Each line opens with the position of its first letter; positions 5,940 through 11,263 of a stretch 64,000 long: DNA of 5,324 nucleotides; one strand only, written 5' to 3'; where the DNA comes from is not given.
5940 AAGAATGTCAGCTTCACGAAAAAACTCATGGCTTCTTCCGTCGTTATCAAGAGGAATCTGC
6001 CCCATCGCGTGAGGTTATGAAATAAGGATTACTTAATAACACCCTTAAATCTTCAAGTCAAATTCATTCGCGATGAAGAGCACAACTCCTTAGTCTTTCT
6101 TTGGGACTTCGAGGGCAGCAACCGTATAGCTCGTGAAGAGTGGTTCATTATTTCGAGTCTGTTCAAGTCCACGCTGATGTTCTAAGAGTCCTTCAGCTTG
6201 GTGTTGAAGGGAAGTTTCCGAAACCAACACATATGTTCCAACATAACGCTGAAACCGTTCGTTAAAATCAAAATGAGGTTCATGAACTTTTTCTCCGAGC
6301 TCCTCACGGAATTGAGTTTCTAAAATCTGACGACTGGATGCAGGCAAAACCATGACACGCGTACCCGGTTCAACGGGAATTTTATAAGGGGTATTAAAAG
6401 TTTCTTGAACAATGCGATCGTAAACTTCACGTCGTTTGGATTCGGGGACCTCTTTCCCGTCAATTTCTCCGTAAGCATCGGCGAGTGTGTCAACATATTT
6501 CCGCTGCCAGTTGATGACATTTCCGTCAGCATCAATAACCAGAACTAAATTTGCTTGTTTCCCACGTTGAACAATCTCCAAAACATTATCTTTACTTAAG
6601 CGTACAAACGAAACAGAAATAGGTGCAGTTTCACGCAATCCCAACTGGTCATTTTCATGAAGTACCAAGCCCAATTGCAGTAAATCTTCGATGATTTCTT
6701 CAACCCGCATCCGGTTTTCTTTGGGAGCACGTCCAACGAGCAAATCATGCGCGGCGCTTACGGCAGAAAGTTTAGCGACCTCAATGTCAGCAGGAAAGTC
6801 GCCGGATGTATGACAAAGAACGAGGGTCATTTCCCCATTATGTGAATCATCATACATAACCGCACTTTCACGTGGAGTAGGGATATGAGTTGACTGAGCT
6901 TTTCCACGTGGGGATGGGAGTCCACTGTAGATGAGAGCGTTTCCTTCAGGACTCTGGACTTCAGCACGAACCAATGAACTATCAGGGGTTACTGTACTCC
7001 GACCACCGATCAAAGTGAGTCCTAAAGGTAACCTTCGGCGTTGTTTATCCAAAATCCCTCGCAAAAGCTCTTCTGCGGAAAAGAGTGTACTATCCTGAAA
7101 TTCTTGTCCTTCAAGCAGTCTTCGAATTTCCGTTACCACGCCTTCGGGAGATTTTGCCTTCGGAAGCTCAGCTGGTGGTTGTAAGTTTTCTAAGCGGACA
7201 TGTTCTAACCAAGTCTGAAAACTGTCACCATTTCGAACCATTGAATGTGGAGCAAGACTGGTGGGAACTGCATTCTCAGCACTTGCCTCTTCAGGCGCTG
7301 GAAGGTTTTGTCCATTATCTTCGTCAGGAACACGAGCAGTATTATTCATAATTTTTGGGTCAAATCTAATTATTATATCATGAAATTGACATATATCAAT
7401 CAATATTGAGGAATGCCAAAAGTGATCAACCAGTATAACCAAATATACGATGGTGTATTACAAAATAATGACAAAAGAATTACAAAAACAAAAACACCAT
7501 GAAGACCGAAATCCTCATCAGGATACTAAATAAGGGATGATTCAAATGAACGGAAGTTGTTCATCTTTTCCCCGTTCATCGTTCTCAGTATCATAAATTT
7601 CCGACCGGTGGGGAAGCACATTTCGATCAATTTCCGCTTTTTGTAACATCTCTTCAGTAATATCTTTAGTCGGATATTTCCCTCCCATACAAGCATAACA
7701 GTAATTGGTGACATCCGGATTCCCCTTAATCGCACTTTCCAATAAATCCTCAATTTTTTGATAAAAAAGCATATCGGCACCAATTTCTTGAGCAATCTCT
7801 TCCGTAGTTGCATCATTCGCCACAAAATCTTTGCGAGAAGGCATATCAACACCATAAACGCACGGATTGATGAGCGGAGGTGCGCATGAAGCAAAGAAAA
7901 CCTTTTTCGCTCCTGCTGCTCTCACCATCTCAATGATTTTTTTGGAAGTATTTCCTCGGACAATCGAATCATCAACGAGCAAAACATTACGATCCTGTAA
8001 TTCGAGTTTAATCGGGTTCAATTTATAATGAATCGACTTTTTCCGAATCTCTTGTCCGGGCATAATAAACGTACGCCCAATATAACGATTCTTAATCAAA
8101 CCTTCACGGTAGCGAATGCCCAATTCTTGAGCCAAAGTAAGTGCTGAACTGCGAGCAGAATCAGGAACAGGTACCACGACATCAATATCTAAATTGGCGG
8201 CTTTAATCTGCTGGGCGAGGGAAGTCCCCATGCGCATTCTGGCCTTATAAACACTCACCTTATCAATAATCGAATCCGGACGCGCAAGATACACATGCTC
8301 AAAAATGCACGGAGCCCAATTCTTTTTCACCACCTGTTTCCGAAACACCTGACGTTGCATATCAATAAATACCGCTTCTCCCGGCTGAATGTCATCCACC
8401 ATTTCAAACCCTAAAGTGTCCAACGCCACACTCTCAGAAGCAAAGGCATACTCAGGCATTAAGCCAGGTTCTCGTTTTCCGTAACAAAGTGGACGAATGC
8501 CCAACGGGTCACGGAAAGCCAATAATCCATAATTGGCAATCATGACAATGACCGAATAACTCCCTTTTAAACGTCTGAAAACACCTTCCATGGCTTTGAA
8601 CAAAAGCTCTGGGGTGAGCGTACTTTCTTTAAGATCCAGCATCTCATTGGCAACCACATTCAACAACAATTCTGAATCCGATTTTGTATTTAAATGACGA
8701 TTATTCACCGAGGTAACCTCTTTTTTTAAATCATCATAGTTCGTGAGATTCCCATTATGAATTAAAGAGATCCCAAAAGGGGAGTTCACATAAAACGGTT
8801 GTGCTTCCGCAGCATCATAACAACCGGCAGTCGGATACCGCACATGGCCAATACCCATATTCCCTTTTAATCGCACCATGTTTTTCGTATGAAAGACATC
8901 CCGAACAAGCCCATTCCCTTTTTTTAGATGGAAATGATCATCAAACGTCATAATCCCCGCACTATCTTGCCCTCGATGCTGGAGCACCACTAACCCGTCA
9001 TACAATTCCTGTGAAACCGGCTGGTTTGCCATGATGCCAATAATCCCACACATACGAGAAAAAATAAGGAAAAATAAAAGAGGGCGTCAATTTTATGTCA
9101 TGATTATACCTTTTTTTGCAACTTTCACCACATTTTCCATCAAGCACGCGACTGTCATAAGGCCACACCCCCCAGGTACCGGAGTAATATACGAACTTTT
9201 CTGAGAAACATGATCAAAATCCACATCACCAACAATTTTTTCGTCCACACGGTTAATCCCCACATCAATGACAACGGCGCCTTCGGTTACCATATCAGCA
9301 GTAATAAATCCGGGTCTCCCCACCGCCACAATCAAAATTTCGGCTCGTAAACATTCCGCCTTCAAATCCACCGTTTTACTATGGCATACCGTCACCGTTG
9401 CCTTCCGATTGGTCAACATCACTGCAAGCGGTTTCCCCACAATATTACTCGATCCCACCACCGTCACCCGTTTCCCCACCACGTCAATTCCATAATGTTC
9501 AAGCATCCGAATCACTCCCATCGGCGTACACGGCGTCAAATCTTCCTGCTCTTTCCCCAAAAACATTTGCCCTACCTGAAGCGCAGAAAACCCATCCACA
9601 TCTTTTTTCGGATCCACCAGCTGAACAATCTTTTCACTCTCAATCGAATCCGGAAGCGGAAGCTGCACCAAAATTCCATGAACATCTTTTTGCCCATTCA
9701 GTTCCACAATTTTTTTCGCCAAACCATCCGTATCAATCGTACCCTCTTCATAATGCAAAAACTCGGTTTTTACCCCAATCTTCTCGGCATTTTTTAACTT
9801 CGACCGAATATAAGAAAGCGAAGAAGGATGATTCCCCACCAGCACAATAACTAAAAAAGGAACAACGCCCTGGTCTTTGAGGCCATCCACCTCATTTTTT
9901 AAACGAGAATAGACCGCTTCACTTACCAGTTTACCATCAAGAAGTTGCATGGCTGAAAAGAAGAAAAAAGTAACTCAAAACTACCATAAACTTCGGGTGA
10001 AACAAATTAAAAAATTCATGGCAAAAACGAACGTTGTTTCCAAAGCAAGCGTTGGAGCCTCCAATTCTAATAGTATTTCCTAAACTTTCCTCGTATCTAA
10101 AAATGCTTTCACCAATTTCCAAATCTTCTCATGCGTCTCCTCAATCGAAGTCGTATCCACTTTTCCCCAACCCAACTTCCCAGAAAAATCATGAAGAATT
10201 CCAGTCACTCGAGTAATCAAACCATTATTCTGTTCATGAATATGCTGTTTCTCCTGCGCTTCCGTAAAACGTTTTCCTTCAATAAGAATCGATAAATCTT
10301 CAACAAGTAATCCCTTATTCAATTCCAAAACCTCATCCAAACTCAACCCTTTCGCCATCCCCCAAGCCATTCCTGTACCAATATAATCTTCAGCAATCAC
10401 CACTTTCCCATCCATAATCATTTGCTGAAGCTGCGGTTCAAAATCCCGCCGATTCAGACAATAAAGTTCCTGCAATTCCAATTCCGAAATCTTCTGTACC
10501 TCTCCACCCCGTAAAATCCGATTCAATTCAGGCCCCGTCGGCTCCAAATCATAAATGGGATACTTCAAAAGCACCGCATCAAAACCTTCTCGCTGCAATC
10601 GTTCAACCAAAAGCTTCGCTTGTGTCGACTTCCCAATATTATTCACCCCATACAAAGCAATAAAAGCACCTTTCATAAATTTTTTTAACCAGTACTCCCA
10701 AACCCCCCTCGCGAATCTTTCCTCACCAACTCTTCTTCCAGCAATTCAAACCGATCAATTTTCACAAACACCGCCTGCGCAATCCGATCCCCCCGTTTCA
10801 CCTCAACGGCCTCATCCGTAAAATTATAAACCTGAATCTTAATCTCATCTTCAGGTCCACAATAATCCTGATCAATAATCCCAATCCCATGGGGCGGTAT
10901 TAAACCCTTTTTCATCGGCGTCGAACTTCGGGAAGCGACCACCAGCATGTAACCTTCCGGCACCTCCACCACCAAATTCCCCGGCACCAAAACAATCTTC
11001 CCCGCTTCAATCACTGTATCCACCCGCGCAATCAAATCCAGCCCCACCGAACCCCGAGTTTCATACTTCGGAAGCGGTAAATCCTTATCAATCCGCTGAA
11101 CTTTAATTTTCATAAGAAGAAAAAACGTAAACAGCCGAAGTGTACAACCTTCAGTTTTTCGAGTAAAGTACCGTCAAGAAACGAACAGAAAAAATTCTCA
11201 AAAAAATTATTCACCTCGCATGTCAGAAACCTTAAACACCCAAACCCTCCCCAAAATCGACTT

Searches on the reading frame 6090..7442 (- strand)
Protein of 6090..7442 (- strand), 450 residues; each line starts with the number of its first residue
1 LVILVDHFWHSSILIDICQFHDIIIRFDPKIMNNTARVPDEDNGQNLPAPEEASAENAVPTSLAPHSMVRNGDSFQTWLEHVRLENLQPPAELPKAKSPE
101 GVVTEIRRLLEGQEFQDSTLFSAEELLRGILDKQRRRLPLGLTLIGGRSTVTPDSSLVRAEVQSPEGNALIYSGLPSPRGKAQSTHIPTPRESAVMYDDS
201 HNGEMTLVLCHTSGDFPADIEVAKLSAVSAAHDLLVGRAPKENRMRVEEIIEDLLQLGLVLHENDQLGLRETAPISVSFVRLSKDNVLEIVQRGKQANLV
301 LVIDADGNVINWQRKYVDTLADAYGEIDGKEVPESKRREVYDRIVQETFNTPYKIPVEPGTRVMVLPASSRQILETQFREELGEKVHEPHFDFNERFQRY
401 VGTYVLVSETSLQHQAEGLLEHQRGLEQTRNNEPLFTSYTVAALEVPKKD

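Call 7: search_protein_families(library=pfam, proteins=[window:6090-7442:-], max_evalue=0.001)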
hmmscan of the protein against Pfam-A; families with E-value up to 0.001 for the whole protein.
window:6090-7442:- (450 aa): 0 families

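Call 23: search_protein_families(library=ncbifam, proteins=[window:6090-7442:-], max_evalue=1)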
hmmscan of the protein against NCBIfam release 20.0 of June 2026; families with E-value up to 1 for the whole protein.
window:6090-7442:- (450 aa): 1 family
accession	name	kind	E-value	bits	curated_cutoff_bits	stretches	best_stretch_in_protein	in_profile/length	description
NF002579.0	PRK02231.1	equivalog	0.034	13.5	459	1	280-315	54-89/301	NAD(+) kinase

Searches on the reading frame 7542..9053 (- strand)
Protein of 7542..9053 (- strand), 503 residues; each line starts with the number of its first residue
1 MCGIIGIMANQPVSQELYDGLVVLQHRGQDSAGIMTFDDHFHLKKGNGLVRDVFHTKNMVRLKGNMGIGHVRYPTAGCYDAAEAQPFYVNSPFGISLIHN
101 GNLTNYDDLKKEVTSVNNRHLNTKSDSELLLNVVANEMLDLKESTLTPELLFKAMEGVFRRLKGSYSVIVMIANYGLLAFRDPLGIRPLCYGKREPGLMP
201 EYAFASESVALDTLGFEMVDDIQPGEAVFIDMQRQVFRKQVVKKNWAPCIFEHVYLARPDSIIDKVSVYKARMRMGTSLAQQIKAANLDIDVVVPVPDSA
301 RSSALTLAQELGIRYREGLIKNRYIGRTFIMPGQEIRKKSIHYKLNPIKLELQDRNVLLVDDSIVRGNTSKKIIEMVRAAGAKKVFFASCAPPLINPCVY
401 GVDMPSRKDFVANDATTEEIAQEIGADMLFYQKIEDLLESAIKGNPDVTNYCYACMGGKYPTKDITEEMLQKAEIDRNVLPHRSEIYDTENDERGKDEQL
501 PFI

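Call 7: search_protein_families(library=pfam, proteins=[window:7542-9053:-], max_evalue=0.001)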
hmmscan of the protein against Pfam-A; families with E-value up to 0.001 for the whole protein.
window:7542-9053:- (503 aa): 3 families
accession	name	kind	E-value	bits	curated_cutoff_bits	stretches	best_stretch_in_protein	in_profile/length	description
PF13522.11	GATase_6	-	5.7e-16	59.2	27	1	63-206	9-129/130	Glutamine amidotransferase domain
PF13537.11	GATase_7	-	3.5e-15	56.6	25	1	81-212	10-122/123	Glutamine amidotransferase domain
PF00156.33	Pribosyltran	-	8.2e-09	35.4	26.3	1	276-388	15-121/158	Phosphoribosyl transferase domain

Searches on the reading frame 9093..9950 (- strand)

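Call 7: search_protein_families(library=pfam, proteins=[window:9093-9950:-], max_evalue=0.001)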
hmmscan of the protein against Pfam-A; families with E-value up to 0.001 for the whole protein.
window:9093-9950:- (285 aa): 2 families
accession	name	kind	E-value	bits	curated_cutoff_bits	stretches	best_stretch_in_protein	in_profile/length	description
PF02882.25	THF_DHG_CYH_C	-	2.5e-64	215.9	27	1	124-280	3-158/160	Tetrahydrofolate dehydrogenase/cyclohydrolase, NAD(P)-binding domain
PF00763.28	THF_DHG_CYH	-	9.7e-33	113.3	32.8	1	4-119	1-115/115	Tetrahydrofolate dehydrogenase/cyclohydrolase, catalytic domain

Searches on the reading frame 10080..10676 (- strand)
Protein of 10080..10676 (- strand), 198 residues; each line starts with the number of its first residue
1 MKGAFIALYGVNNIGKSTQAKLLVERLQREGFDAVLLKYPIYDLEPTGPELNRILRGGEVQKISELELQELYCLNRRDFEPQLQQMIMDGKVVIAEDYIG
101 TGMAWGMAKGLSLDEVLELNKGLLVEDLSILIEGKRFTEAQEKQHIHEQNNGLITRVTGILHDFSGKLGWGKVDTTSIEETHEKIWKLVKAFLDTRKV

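Call 7: search_protein_families(library=pfam, proteins=[window:10080-10676:-], max_evalue=0.001)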
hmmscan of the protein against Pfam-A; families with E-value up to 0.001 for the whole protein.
window:10080-10676:- (198 aa): 1 family
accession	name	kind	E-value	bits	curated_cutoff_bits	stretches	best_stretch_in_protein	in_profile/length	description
PF02223.23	Thymidylate_kin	-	8.2e-14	52.1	27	1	10-185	3-185/185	Thymidylate kinase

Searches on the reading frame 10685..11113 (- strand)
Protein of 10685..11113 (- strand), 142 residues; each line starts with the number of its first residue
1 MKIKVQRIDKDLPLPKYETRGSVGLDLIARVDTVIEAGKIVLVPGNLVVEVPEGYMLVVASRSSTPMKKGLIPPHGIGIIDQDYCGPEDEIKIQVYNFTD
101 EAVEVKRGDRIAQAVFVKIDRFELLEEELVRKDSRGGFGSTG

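Call 7: search_protein_families(library=pfam, proteins=[window:10685-11113:-], max_evalue=0.001)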
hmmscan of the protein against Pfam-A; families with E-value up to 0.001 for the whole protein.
window:10685-11113:- (142 aa): 2 families
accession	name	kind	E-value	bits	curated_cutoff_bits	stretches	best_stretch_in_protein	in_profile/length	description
PF00692.24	dUTPase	-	6.4e-25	87.8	22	1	12-142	3-129/129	dUTPase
PF22769.1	DCD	-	7e-06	26.7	27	1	32-118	70-152/153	dCTP deaminase-like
